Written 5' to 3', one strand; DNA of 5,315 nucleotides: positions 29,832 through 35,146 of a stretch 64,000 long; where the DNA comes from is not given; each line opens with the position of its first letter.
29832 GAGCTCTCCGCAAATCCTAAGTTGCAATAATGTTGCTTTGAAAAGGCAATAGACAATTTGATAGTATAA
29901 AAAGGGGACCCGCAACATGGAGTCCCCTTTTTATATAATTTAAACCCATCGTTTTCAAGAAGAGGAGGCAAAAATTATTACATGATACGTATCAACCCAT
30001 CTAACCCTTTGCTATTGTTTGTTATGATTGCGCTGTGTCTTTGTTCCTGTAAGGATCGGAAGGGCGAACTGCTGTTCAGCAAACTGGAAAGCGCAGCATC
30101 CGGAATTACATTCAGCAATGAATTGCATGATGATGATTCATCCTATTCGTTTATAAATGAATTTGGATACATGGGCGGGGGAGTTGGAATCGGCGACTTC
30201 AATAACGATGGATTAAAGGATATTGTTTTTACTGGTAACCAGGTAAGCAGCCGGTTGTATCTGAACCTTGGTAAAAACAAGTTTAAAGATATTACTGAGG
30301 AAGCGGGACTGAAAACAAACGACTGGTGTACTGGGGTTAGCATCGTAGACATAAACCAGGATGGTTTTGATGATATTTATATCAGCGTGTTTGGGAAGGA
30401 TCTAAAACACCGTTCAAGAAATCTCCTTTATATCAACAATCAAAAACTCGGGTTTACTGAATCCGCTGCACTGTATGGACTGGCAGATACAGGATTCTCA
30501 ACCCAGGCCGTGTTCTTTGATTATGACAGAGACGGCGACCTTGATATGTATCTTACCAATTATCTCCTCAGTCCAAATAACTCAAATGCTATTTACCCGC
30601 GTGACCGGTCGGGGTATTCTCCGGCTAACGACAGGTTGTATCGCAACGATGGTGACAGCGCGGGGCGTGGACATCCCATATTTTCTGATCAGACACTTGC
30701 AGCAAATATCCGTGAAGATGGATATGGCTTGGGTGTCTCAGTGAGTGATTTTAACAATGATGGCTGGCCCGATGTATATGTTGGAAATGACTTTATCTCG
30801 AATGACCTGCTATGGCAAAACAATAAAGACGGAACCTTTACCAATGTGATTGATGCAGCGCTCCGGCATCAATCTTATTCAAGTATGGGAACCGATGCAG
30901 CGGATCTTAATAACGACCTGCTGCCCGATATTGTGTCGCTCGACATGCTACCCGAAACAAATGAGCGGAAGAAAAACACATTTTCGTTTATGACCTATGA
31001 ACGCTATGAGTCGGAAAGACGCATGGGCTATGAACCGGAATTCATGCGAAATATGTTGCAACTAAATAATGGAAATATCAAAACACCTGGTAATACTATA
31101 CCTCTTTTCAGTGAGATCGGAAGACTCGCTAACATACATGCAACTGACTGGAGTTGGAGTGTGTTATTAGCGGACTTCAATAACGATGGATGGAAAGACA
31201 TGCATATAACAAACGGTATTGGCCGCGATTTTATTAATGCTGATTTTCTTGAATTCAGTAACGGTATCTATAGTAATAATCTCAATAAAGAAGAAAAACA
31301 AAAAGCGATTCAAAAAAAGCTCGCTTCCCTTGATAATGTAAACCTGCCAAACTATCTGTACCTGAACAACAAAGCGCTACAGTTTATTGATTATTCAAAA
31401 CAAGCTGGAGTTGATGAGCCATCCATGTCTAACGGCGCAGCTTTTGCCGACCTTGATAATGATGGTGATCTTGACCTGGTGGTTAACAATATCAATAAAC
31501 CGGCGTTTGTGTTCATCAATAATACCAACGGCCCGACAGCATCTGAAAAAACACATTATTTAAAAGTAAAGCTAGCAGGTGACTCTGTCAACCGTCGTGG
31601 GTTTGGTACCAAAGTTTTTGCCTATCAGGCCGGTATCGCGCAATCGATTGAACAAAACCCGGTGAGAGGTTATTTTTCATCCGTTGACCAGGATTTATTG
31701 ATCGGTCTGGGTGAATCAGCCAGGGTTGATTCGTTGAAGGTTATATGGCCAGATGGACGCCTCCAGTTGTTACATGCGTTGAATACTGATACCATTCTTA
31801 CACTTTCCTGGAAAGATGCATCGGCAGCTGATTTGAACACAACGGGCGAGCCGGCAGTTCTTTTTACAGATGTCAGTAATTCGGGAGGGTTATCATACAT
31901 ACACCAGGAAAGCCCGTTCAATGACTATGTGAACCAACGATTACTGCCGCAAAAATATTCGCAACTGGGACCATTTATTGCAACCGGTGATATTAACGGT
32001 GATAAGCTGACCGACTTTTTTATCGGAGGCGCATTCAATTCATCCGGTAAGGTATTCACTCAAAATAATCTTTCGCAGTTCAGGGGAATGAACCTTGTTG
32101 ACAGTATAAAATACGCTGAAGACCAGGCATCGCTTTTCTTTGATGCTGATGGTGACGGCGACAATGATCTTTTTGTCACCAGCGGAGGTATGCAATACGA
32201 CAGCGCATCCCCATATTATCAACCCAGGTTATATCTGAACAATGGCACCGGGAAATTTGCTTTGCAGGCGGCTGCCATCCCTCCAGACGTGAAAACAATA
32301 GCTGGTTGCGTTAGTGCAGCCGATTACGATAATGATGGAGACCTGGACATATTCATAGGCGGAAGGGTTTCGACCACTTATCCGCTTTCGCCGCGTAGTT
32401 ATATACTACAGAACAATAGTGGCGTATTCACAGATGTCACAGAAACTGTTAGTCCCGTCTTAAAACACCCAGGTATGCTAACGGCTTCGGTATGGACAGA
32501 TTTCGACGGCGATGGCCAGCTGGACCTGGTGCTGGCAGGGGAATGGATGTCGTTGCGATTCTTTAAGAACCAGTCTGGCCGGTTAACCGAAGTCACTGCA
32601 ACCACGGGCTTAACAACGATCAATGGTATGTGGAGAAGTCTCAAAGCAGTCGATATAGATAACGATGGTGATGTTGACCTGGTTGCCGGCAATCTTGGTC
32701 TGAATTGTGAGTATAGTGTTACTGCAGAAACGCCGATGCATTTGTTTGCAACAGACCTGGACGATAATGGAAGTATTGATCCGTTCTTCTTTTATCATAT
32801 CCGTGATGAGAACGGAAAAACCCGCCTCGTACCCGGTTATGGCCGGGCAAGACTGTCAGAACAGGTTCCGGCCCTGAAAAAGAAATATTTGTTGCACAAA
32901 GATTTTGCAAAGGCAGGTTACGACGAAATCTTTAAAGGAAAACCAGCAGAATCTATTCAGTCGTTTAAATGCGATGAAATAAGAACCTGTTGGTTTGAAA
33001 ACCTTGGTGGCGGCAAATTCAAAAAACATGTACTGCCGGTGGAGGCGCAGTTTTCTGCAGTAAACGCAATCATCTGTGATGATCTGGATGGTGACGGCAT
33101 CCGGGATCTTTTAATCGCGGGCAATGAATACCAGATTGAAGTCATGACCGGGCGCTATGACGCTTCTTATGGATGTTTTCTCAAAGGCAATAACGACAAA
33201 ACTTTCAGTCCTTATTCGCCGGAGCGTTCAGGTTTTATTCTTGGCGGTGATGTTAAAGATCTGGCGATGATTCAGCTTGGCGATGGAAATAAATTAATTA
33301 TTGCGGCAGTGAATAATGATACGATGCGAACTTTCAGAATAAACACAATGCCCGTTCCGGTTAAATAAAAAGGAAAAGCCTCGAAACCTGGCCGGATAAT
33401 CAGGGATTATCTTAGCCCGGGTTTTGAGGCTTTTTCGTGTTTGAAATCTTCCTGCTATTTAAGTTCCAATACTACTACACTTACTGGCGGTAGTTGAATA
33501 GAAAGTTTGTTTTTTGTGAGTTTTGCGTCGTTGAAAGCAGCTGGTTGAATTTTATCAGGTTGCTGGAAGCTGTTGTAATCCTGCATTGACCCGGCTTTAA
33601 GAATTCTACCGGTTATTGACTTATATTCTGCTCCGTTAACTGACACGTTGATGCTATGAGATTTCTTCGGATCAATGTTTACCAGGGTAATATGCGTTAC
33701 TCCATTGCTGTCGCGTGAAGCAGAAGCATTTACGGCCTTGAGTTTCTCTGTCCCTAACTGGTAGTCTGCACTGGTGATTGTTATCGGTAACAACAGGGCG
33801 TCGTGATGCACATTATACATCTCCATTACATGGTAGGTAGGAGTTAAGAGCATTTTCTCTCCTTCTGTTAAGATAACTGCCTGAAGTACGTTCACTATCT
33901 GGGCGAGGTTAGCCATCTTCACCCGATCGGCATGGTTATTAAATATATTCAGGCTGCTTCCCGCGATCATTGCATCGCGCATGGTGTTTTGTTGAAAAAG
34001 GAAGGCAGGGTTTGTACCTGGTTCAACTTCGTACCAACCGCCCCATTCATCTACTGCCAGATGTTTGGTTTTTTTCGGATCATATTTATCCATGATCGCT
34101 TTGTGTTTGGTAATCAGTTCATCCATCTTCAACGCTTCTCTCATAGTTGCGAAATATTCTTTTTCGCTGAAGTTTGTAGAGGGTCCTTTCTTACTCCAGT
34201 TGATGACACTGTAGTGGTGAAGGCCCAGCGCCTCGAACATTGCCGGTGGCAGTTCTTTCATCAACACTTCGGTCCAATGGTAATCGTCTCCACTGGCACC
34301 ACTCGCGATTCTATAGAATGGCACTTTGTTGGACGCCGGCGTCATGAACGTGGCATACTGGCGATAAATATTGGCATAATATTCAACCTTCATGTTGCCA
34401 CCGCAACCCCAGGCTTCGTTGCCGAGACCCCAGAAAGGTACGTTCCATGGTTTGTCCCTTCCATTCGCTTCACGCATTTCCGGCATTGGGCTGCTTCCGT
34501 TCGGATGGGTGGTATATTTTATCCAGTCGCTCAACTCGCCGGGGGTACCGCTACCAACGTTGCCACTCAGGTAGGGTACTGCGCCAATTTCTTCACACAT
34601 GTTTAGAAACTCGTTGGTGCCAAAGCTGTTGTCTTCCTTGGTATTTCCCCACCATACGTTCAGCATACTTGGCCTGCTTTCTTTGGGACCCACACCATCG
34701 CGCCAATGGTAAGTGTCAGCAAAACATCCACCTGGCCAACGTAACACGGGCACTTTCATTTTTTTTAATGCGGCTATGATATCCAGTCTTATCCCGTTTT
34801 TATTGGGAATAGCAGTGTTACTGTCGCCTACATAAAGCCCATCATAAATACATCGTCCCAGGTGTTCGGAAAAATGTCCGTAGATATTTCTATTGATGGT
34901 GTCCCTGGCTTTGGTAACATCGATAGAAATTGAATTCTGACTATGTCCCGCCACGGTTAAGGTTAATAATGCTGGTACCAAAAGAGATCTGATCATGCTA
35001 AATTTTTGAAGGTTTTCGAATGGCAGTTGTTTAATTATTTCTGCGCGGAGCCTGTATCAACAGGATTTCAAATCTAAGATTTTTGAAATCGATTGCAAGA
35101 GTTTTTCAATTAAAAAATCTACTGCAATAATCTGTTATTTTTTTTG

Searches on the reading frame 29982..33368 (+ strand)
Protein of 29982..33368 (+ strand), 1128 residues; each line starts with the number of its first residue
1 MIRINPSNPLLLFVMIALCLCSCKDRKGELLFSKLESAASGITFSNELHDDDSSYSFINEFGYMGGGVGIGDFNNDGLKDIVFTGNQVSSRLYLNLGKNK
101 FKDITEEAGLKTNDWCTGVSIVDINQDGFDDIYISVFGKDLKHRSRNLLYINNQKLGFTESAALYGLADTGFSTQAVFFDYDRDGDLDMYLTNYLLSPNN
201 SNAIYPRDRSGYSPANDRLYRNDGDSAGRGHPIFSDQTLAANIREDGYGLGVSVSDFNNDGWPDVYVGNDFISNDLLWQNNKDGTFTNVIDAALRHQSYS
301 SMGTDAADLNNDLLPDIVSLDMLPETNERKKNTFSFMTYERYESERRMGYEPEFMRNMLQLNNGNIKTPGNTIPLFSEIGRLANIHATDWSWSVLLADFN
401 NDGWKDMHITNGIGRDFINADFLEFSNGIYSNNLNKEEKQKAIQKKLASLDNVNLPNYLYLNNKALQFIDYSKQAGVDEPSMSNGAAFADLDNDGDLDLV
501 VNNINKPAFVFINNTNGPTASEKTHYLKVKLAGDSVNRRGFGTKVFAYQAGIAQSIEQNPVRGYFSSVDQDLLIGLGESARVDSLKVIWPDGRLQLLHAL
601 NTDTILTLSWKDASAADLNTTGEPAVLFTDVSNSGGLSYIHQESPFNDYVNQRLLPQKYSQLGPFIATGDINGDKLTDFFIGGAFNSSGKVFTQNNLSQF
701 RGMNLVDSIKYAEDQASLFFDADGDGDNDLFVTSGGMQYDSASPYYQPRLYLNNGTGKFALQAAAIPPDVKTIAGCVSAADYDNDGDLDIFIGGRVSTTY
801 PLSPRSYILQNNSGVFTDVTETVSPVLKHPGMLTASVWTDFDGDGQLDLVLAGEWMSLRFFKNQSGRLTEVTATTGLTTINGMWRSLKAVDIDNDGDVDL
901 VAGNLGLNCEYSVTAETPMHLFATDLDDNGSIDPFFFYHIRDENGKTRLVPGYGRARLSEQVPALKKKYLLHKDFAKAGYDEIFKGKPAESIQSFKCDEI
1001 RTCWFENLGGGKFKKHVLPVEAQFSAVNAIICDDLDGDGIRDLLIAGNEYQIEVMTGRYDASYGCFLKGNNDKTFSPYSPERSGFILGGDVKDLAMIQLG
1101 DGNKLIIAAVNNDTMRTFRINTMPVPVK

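Call 12: search_protein_families(library=pfam, proteins=[window:29982-33368:+], max_evalue=0.001)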
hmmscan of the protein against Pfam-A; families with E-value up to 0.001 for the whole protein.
window:29982-33368:+ (1128 aa): 3 families
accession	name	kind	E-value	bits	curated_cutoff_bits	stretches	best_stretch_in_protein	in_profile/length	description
PF13517.12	FG-GAP_3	-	7.9e-73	241.4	26.9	9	72-134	1-61/61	FG-GAP-like repeat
PF01839.29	FG-GAP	-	3.3e-24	84.7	22.1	0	249-271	2-24/37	FG-GAP repeat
PF07593.17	UnbV_ASPIC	-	2e-15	56.8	23.4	1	540-607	1-68/68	ASPIC and UnbV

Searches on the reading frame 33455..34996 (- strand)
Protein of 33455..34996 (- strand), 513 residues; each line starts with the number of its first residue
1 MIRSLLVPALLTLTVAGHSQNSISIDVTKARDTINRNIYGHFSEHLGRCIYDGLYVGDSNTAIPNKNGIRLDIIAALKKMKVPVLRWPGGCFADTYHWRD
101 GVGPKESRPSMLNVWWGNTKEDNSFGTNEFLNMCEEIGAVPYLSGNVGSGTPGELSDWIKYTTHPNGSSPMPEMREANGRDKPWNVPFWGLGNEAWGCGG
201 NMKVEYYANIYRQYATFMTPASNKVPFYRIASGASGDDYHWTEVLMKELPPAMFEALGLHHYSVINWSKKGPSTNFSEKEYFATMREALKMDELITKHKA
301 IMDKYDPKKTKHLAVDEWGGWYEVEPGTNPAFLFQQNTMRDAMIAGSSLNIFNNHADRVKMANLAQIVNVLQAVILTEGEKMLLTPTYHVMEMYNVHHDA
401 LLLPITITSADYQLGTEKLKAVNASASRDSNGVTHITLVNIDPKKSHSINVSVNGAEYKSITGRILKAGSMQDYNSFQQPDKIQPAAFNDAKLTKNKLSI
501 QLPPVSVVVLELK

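Call 12: search_protein_families(library=pfam, proteins=[window:33455-34996:-], max_evalue=0.001)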
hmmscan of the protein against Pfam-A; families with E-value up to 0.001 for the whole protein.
window:33455-34996:- (513 aa): 2 families
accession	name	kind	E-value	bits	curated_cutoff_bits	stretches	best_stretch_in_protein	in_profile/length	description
PF06964.18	Alpha-L-AF_C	-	7.6e-53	179.5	27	1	316-506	1-165/165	Alpha-L-arabinofuranosidase C-terminal domain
PF22848.2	ASD1_dom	-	3.9e-07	30.3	22.2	1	77-143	3-73/239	Alpha-L-arabinofuranosidase 1 domain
